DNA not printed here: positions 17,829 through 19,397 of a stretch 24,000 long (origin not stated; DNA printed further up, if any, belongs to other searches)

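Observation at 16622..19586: CsoR-operated divergent operon with no CopA/CopZ: permease-YHS fusion + NmrA-like protein + Cys-motif membrane protein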

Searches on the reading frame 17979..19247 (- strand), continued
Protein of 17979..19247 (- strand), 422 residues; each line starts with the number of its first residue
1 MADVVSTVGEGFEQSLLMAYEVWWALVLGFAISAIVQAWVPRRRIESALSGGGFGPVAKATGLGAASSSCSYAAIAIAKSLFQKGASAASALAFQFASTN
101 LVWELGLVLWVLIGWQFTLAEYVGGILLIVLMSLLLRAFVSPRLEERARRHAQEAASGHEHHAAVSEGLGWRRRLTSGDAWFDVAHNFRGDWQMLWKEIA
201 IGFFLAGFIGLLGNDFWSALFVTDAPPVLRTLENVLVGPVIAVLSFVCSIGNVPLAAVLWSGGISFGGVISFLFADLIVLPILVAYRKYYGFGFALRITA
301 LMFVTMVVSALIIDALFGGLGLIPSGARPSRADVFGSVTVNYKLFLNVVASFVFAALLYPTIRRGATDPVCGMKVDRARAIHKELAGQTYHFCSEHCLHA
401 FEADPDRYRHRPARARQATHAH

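Call 32: search_protein_families(library=pfam, alignment_id=A2, max_evalue=0.001)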
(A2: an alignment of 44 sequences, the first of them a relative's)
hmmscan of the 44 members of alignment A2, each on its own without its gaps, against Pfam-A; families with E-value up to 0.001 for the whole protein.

A. member 1, L005:7715-8392:+ (226 aa): 15 families
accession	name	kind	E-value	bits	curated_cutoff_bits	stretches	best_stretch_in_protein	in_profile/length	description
PF13649.12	Methyltransf_25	-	5.5e-26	91.5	27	1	57-153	1-97/97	Methyltransferase domain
PF08241.18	Methyltransf_11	-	2e-22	80.1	21.2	1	58-155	1-93/95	Methyltransferase domain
PF13847.12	Methyltransf_31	-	2.2e-20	73.3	27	1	53-161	3-113/145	Methyltransferase domain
PF01209.24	Ubie_methyltran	-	4.5e-17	62.6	20.1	1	41-172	35-166/233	ubiE/COQ5 methyltransferase family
PF08242.18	Methyltransf_12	-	1.5e-16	61.3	30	1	58-155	1-98/98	Methyltransferase domain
PF13489.12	Methyltransf_23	-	4.3e-12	46.5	27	1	47-201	14-159/164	Methyltransferase domain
PF05175.20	MTS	-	1.8e-11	44.4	23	1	44-172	22-154/170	Methyltransferase small domain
PF02390.23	Methyltransf_4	-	3.2e-06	27.2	24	1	57-158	5-116/173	Putative methyltransferase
PF06325.19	PrmA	-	9.2e-06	25.8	22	1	51-128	159-234/296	Ribosomal protein L11 methyltransferase (PrmA)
PF01170.24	UPF0020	-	1e-05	25.8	22.3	0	74-125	73-126/197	RMKL-like, methyltransferase domain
PF02353.26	CMAS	-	4.7e-05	23.3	27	1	44-156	53-163/273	Mycolic acid cyclopropane synthetase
PF13679.12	Methyltransf_32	-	9.8e-05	22.8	27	1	46-113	17-91/143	Methyltransferase domain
PF24675.1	NpmA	-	0.00026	20.8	60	1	47-100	17-70/214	16S rRNA (adenine(1408)-N(1))-methyltransferase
PF05148.21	Methyltransf_8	-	0.0007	20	27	0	53-159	72-158/219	Hypothetical methyltransferase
PF01135.25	PCMT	-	0.00078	19.7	20.3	1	51-106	71-128/210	Protein-L-isoaspartate(D-aspartate) O-methyltransferase (PCMT)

B. families by the number of members that match (of 44 scanned): 49 families (the first 25 are shown)
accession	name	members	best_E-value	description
PF13649.12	Methyltransf_25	6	1.8e-26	Methyltransferase domain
PF08241.18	Methyltransf_11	6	2.3e-23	Methyltransferase domain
PF13847.12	Methyltransf_31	6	2.2e-20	Methyltransferase domain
PF01209.24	Ubie_methyltran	6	5.7e-18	ubiE/COQ5 methyltransferase family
PF08242.18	Methyltransf_12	6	1.4e-17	Methyltransferase domain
PF13489.12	Methyltransf_23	6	4.5e-13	Methyltransferase domain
PF05175.20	MTS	5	5.4e-13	Methyltransferase small domain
PF02353.26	CMAS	5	6e-08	Mycolic acid cyclopropane synthetase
PF02390.23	Methyltransf_4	5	5e-07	Putative methyltransferase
PF01170.24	UPF0020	5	5.2e-07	RMKL-like, methyltransferase domain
PF06325.19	PrmA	5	2.2e-06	Ribosomal protein L11 methyltransferase (PrmA)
PF13679.12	Methyltransf_32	4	8.1e-05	Methyltransferase domain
PF05148.21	Methyltransf_8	4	0.00012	Hypothetical methyltransferase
PF01545.26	Cation_efflux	3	3.6e-22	Cation efflux family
PF00903.31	Glyoxalase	3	5e-19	Glyoxalase/Bleomycin resistance protein/Dioxygenase superfamily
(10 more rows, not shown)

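Call 39: find_encoding_contigs(protein=P0003, flank=6000, max_places=3)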
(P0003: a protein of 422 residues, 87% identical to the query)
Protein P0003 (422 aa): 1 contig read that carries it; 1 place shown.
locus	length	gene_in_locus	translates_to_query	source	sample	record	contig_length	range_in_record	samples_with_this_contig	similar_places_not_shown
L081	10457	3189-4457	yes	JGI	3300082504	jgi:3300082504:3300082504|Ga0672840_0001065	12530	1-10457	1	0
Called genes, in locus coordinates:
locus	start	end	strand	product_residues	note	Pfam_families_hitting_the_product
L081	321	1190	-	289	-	PF02739:5_3_exonuc_N, PF01367:5_3_exonuc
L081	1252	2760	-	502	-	PF02012:BNR (faint), PF13088:BNR_2 (weak)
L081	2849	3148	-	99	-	PF02583:Trns_repr_metal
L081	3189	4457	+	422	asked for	PF03773:ArsP_1, PF04945:YHS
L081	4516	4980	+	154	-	PF14342:DUF4396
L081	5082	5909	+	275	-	PF00106:adh_short, PF08659:KR, PF13561:adh_short_C2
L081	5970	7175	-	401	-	PF20510:HgmA_N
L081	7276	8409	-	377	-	PF00903:Glyoxalase (weak), PF13468:Glyoxalase_3 (faint), PF13669:Glyoxalase_4 (weak), PF14696:Glyoxalase_5 (weak), PF00903:Glyoxalase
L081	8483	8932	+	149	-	PF13404:HTH_AsnC-type, PF13412:HTH_24, PF01047:MarR (weak), PF01037:AsnC_trans_reg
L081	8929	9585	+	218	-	PF01557:FAA_hydrolase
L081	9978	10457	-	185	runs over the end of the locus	PF01965:DJ-1_PfpI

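Call 40: find_encoding_contigs(protein=P0002, flank=6000, max_places=3)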
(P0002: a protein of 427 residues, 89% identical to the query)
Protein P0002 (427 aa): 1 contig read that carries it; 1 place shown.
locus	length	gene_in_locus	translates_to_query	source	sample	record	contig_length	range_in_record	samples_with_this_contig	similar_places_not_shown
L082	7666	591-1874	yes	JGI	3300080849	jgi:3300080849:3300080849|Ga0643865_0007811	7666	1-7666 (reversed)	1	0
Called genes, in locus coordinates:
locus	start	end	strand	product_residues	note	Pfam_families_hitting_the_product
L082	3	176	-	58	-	?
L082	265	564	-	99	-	PF02583:Trns_repr_metal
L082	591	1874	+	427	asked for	PF03773:ArsP_1, PF04945:YHS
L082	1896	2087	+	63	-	PF14342:DUF4396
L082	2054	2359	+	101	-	PF14342:DUF4396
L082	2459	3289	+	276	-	PF00106:adh_short, PF01370:Epimerase (weak), PF08659:KR, PF13561:adh_short_C2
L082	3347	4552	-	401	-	PF20510:HgmA_N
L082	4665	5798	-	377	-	PF00903:Glyoxalase, PF13669:Glyoxalase_4 (weak)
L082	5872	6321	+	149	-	PF13404:HTH_AsnC-type, PF13412:HTH_24, PF01047:MarR (weak), PF01037:AsnC_trans_reg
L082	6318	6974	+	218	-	PF01557:FAA_hydrolase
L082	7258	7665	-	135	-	?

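Call 51: search_dna_similar(query=window:17979-19247:-, collection=plasmids, mode=protein, max_rows=25)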
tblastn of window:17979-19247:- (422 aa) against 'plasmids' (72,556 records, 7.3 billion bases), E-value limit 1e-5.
Records with a match: 193; places in all: 218; records where one place covers at least 80% of the query: 77.
Best place of each record, by identity: 60-80% 7; <60% 186.
By first word of the organism name: Pseudosulfitobacter 29; Sphingobium 18; Streptomyces 8; Haloarcula 8; Haladaptatus 8; Paraburkholderia 7; Halobacterium 6; Sphingomonas 6; Rhizobium 5; Natrinema 4; and 66 more.
By predicted mobility (MOB-suite, as given by PLSDB): non-mobilizable 141; conjugative 40; mobilizable 12.
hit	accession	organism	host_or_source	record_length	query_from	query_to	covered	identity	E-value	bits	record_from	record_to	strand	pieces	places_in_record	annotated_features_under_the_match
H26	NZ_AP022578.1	Mycolicibacterium aubagnense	-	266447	1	420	100%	42.0%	8e-34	141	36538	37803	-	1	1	permease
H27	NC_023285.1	Streptomyces sp. F8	-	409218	18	411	93%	43.9%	6e-31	133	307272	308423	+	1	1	permease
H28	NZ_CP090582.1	Methylobacterium radiotolerans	Pure isolate,Urban soil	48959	3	349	82%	49.4%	3e-45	175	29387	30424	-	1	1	permease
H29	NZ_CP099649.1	Paraburkholderia fungorum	Arabidopsis thaliana,pure culture,leaf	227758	3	422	100%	39.4%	1e-35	147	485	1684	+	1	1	permease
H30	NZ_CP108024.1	Streptomyces sp. NBC_00316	-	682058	18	368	83%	45.9%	4e-35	145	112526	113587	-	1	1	permease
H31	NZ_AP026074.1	Streptomyces nigrescens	-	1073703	18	368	83%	45.8%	3e-25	115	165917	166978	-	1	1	none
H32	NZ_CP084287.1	Caballeronia zhejiangensis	Anasa tristis,Cell culture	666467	3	421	99%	38.1%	7e-35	144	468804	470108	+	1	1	permease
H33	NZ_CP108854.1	Streptomyces sp. NBC_00841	-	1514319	18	365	82%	45.5%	7e-34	141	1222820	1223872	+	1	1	record has no annotation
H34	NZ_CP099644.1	Paraburkholderia fungorum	Arabidopsis thaliana,pure culture,leaf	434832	3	400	94%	39.7%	3e-34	142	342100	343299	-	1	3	permease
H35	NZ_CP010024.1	Paraburkholderia fungorum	Microbial isolate culture,White-rot ...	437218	3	400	94%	39.7%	3e-34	142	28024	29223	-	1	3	permease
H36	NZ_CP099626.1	Paraburkholderia fungorum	Arabidopsis thaliana,pure culture,leaf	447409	3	400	94%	39.7%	3e-34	142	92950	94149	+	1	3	permease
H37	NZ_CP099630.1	Paraburkholderia fungorum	Arabidopsis thaliana,pure culture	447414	3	400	94%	39.7%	3e-34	142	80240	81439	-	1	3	permease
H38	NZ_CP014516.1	Frondihabitans sp. PAMC 28766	Himantormia,single cell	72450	4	348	82%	45.6%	3e-29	128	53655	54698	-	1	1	permease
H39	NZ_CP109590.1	Streptomyces sp. NBC_01361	-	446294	18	348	78%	46.5%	4e-26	118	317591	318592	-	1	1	permease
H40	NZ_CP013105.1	Paraburkholderia caribensis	-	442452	3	357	84%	43.2%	7e-36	147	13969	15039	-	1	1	none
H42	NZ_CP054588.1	Halolamina sp. CBA1230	solar salt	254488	24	408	91%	38.7%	1e-45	176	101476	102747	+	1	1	permease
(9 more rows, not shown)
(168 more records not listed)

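Call 52: get_annotated_region(hit=H26, flank=5000)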
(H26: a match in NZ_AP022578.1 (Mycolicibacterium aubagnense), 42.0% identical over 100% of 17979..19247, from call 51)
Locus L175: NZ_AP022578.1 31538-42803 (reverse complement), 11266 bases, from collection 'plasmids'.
description: Mycolicibacterium aubagnense strain JCM 15296 plasmid pJCM15296, complete sequence
organism: Mycolicibacterium aubagnense (NCBI taxid 319707)
taxonomy: Bacteria; Actinomycetota; Actinomycetes; Mycobacteriales; Mycobacteriaceae; Mycolicibacterium; Mycolicibacterium aubagnense
host: -; source: -; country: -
typing (MOB-suite, as given by PLSDB): non-mobilizable
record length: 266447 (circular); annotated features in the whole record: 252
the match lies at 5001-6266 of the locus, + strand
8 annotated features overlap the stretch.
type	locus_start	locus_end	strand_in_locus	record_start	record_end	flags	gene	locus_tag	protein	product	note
CDS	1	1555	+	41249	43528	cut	-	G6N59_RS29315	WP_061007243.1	heavy metal translocating P-type ATPase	GO:0006812 - monoatomic cation transport [Evidence IEA]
CDS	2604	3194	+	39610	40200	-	-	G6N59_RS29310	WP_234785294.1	MPT63 family protein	-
CDS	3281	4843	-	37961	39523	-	-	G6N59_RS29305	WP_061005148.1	multicopper oxidase family protein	-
CDS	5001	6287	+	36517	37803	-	-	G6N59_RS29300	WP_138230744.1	permease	-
CDS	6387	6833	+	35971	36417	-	-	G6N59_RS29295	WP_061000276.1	hypothetical protein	-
CDS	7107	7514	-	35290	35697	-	-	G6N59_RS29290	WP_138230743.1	hypothetical protein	-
CDS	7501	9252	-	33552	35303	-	-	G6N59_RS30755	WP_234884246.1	hypothetical protein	-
CDS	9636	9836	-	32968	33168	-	-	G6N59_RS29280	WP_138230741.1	hypothetical protein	-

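Call 58: search_protein_families(library=pfam, proteins=[L175:5001-6287:+, L175:6387-6833:+, L175:7107-7514:-, L023:2286-3242:-, L023:3275-4627:+, L023:6646-9255:+], max_evalue=0.001)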
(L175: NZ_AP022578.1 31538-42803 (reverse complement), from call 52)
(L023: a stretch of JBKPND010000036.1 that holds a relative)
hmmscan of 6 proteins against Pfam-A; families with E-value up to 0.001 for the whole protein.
L175:5001-6287:+ (428 aa): 1 family
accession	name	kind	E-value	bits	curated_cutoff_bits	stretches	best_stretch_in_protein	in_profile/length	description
PF03773.19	ArsP_1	-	5.4e-82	275.7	32.3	1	8-319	2-293/294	Predicted permease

L175:6387-6833:+ (148 aa): 0 families

L175:7107-7514:- (135 aa): 0 families

L023:2286-3242:- (318 aa): 3 families
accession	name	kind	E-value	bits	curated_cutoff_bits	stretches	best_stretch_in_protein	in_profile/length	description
PF05368.20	NmrA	-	5.2e-29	102.2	27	1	29-263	3-250/298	NmrA-like family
PF13460.12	NAD_binding_10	-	1.2e-17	64.8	27.2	1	35-175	1-149/184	NAD(P)H-binding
PF01370.27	Epimerase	-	0.00032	20.6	20.9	1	31-143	1-123/240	NAD dependent epimerase/dehydratase family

L023:3275-4627:+ (450 aa): 2 families
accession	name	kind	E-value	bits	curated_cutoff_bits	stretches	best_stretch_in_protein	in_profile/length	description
PF14342.11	DUF4396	-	1e-34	120.4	27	1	27-155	6-141/141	Domain of unknown function (DUF4396)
PF13115.11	YtkA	-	1.7e-05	25.8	25.9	0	345-379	5-39/85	YtkA-like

L023:6646-9255:+ (869 aa): 5 families
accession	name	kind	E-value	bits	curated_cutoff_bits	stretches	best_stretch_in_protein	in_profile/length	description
PF00122.25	E1-E2_ATPase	-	3.3e-57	193.4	28.1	1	353-532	3-181/181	E1-E2 ATPase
PF00702.32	Hydrolase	-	3.4e-37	129.1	26.4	1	549-765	2-191/191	haloacid dehalogenase-like hydrolase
PF00403.32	HMA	-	8.9e-09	36.1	24.8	1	82-140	3-61/62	Heavy-metal-associated domain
PF08282.18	Hydrolase_3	-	6e-06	26.6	20.9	0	739-785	197-243/255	haloacid dehalogenase-like hydrolase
PF12710.13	HAD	-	0.00028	21.8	27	0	680-761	72-188/189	haloacid dehalogenase-like hydrolase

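Call 82: get_annotated_region(hit=H29, flank=4000)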
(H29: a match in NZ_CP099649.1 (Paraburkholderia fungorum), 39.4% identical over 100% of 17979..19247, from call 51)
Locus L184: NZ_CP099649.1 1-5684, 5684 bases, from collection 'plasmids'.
description: Paraburkholderia fungorum strain OTU2SAUBB1 plasmid unnamed3, complete sequence
organism: Paraburkholderia fungorum (NCBI taxid 134537)
taxonomy: Bacteria; Pseudomonadota; Betaproteobacteria; Burkholderiales; Burkholderiaceae; Paraburkholderia; Paraburkholderia fungorum
host: -; source: Arabidopsis thaliana,pure culture,leaf; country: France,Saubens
typing (MOB-suite, as given by PLSDB): non-mobilizable
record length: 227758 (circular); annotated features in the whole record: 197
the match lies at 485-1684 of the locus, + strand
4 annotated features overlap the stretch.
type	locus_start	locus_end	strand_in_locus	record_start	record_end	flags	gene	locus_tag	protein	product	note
CDS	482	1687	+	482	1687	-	-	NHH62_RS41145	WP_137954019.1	permease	-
CDS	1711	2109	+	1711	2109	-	-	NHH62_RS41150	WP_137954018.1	DUF305 domain-containing protein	-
CDS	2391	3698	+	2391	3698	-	-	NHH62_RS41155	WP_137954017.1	Nramp family divalent metal transporter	GO:0055085 - transmembrane transport [Evidence IEA]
CDS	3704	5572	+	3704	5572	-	-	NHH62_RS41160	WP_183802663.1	DUF3857 and transglutaminase domain-containing protein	-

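Call 83: get_annotated_region(hit=H42, flank=4000)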
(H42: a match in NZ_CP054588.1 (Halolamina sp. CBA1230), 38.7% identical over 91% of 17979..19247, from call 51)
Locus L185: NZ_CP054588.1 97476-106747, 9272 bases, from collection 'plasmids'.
description: Halolamina sp. CBA1230 plasmid pCBA1230-01, complete sequence
organism: Halolamina sp. CBA1230 (NCBI taxid 1853690)
taxonomy: Archaea; Euryarchaeota; Halobacteria; Halobacteriales; Haloferacaceae; Halolamina; Halolamina sp. CBA1230
host: -; source: solar salt; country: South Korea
typing (MOB-suite, as given by PLSDB): non-mobilizable
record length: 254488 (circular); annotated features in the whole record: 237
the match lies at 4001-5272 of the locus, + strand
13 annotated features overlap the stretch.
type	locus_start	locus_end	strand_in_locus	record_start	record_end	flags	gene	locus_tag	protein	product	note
CDS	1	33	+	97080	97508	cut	-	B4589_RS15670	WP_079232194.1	universal stress protein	-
CDS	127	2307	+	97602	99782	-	-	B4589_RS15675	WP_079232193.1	heavy metal translocating P-type ATPase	-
CDS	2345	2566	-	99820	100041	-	-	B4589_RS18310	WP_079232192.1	hypothetical protein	-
CDS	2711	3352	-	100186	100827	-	-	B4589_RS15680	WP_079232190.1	hypothetical protein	-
CDS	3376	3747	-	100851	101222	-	-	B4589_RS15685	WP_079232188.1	SHOCT domain-containing protein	-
CDS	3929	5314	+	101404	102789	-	-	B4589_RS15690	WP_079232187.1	permease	-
CDS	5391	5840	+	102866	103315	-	-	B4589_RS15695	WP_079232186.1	universal stress protein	-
CDS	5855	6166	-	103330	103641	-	-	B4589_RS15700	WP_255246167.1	SHOCT domain-containing protein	-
CDS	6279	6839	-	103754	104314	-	-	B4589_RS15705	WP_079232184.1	DoxX family protein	-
CDS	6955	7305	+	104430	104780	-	-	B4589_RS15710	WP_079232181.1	winged helix-turn-helix domain-containing protein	-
CDS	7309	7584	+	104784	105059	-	-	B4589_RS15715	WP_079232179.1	hypothetical protein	-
CDS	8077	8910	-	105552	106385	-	-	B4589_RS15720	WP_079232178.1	sodium symporter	-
CDS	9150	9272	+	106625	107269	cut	-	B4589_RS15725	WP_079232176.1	TRIC cation channel family protein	-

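Call 86: predict_structure(alignment_id=A1)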
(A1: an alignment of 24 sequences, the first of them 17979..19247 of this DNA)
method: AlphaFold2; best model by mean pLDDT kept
length: 422 residues; sequences in the alignment: 24
mean_pLDDT: 61.6   pTM: 0.56
mean pLDDT of the five models: 61.6, 57.6, 50.5, 49.8, 46.5
residues with pLDDT >= 90: 0; 70-90: 82; 50-70: 296; < 50: 44
segments of 3 or more residues with pLDDT < 50: 104-114, 157-163, 336-340, 411-422
pLDDT, mean of each block of 10 residues (from residue 1): 54 59 61 63 60 58 52 58 65 62 42 51 67 71 71 53 51 61 61 60 61 58 64 71 58 63 69 64 61 70 74 77 57 48 59 68 65 62 81 74 78 32 26
secondary structure, 60 per line:
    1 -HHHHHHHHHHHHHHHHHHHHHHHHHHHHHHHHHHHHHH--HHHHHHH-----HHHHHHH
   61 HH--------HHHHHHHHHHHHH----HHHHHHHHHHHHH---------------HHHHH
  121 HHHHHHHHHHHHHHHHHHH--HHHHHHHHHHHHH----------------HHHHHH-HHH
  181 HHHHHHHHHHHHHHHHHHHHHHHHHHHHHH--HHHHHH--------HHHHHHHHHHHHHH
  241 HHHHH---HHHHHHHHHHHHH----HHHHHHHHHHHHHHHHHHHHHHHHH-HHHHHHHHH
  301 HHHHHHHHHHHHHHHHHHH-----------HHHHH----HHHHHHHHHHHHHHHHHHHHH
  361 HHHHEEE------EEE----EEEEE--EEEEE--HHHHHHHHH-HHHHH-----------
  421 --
elements in order: H2-39 H42-48 H54-62 H71-83 H88-100 H116-139 H142-154 H171-176 H178-210 H213-218 H227-245 H249-261 H266-290 H292-319 H331-335 H340-364 E365-367 E374-376 E381-385 E388-392 H395-403 H405-409
